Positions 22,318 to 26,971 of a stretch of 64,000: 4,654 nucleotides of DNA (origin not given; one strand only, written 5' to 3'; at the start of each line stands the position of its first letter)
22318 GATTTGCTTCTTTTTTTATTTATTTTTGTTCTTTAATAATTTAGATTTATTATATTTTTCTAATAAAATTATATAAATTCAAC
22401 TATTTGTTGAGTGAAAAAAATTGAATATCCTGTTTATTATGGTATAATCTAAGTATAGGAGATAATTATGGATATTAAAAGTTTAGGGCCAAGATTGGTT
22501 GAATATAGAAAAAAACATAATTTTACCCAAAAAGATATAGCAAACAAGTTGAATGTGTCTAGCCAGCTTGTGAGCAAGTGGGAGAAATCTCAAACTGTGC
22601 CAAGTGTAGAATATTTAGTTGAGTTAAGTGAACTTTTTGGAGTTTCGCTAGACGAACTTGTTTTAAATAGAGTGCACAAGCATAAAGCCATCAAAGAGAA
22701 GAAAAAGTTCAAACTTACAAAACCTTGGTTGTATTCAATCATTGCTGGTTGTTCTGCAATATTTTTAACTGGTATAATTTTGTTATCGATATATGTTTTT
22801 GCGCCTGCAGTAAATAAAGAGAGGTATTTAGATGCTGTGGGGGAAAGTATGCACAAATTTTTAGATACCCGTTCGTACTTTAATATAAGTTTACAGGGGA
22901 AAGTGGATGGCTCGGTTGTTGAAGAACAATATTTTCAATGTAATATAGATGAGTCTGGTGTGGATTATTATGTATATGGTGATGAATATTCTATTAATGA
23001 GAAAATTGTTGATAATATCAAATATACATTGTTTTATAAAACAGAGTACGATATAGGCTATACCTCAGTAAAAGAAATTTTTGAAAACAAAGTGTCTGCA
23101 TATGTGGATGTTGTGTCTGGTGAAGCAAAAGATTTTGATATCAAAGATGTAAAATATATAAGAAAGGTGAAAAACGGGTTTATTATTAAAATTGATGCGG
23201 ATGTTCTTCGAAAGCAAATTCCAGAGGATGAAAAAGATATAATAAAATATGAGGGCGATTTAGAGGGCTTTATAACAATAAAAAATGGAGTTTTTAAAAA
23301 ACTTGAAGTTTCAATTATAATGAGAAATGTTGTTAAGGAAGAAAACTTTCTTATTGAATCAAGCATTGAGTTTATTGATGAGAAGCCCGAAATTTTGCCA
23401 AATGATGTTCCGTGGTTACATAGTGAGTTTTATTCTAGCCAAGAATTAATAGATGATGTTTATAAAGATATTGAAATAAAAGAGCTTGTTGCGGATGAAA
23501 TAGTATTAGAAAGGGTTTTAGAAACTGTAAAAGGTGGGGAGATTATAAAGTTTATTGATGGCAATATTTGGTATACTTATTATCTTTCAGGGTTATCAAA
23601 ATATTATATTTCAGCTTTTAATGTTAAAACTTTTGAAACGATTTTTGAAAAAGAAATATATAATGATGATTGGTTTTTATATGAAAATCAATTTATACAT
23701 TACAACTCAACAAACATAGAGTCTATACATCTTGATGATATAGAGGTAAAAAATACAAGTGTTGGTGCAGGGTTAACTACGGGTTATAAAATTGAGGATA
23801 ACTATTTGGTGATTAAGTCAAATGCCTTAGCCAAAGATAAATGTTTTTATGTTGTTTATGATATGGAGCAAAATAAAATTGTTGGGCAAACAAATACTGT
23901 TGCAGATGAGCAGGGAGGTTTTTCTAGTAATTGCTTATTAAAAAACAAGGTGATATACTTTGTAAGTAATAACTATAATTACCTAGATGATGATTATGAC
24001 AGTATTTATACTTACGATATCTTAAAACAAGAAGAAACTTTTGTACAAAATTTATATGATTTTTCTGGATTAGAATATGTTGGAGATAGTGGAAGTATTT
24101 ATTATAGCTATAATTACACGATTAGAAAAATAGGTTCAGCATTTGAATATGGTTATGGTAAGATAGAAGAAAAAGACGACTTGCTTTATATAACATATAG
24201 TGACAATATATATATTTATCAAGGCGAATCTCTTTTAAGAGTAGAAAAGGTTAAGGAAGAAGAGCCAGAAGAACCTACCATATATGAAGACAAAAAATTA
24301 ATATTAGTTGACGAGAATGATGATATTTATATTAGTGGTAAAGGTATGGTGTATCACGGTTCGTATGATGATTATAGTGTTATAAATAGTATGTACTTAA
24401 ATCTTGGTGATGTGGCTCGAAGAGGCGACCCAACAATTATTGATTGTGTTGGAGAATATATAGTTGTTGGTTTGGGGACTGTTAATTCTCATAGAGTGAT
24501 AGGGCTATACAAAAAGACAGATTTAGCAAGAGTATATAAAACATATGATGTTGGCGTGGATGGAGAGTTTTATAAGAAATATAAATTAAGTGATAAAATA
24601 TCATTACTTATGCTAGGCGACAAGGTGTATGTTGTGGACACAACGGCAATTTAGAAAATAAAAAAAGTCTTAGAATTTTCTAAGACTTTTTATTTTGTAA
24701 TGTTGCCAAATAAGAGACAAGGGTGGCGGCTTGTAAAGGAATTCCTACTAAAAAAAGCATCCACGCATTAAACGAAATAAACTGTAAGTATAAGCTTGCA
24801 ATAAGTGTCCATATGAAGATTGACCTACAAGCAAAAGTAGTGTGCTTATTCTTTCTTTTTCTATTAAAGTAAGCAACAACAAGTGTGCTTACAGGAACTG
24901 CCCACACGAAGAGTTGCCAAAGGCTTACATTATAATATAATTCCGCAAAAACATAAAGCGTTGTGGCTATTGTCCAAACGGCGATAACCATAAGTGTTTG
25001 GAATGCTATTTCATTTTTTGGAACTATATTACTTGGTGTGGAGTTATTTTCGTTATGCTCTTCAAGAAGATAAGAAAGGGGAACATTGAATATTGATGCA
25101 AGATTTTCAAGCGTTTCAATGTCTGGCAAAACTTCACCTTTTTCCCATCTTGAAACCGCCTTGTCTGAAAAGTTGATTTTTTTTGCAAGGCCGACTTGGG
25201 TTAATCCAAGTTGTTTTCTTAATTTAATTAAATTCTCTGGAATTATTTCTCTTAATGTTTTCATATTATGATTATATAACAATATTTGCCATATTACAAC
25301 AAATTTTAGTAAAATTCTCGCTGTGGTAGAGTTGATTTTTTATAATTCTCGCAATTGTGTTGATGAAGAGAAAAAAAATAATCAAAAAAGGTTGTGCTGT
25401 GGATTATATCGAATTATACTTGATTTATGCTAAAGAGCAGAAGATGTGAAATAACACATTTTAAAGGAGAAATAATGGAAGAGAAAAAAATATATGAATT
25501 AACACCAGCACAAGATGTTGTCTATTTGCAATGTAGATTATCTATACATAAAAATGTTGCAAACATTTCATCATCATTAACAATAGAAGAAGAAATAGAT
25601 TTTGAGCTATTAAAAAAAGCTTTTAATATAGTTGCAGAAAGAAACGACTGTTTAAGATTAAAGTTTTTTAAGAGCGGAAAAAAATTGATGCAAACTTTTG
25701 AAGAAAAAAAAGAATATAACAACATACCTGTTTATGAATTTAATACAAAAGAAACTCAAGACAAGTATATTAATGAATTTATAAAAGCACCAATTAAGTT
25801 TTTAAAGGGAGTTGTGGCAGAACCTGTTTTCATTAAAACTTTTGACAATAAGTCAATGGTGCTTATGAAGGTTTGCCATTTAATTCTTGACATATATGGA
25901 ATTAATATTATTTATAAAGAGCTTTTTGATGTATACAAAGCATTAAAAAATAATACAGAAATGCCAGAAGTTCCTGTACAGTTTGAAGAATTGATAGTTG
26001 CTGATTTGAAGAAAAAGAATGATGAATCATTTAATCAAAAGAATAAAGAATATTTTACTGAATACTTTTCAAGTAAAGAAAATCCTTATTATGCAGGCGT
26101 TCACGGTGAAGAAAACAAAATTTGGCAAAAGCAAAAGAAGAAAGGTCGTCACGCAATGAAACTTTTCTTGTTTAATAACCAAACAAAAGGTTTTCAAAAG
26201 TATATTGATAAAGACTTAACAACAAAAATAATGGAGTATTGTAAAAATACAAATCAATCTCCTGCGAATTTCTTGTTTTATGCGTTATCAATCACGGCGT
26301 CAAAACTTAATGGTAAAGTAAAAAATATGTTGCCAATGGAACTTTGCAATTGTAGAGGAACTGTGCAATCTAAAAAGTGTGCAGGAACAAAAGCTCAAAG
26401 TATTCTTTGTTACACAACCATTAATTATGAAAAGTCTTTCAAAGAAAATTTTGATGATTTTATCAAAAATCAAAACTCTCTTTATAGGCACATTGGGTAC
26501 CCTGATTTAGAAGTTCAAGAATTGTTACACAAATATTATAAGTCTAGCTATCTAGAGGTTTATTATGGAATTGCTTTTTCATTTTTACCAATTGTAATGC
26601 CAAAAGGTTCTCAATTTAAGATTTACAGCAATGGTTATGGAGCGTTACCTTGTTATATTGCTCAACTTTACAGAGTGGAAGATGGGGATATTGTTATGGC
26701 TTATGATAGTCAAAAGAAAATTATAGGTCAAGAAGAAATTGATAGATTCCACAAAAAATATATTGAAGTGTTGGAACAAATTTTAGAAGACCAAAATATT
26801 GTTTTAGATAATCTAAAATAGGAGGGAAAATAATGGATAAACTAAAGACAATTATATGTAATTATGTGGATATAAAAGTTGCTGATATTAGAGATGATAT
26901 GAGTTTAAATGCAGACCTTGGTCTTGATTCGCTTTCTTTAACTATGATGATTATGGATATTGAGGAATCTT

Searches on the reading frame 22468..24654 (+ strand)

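Call 61: search_protein_families(library=pfam, proteins=[window:22468-24654:+], max_evalue=0.1)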
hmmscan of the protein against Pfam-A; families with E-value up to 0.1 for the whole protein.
window:22468-24654:+ (728 aa): 10 families
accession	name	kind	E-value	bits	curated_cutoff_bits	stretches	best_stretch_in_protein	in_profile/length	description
PF01381.28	HTH_3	-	1.8e-14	54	23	1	12-64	3-55/55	Helix-turn-helix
PF12844.13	HTH_19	-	1.1e-08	35.2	30.2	1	8-65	2-59/64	Helix-turn-helix domain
PF13560.12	HTH_31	-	1.5e-07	32.1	27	1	6-64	2-61/64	Helix-turn-helix domain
PF07022.19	Phage_CI_repr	-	5.2e-05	23.9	22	1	19-66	12-59/65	Bacteriophage CI repressor helix-turn-helix domain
PF13518.12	HTH_28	-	0.012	16.1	25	1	9-40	4-34/52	Helix-turn-helix domain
PF01302.31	CAP_GLY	-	0.048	14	26.5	0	143-164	37-57/65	CAP-Gly domain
PF10668.15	Phage_terminase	-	0.048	13.8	22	0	21-39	25-43/67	Phage terminase small subunit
PF04545.22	Sigma70_r4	-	0.052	13.5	24.1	0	11-39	13-41/50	Sigma-70, region 4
PF15943.11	YdaS_toxin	-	0.056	13.7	30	0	21-58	11-48/65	Bacterial toxin YdaS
PF13443.12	HTH_26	-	0.096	13.4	22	0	10-64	2-57/63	Cro/C1-type HTH DNA-binding domain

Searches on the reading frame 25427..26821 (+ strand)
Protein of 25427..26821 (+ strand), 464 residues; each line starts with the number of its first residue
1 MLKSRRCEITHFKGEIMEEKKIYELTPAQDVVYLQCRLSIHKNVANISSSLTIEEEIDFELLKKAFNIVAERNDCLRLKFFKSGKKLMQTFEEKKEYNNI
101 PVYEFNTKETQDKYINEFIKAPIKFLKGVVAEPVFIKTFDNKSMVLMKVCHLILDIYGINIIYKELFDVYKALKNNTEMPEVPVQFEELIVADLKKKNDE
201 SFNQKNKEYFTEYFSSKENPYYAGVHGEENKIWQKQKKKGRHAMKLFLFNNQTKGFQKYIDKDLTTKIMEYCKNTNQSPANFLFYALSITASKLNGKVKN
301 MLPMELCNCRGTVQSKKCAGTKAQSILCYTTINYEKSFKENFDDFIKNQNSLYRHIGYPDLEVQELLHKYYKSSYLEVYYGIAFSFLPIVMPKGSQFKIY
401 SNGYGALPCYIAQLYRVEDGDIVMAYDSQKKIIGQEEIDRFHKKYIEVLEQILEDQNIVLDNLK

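Call 61: search_protein_families(library=pfam, proteins=[window:25427-26821:+], max_evalue=0.1)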
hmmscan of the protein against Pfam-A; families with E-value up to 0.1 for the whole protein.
window:25427-26821:+ (464 aa): 1 family
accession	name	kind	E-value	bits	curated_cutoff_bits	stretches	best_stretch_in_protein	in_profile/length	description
PF00668.25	Condensation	-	1.8e-29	103.2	30.6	1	20-456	2-437/456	Condensation domain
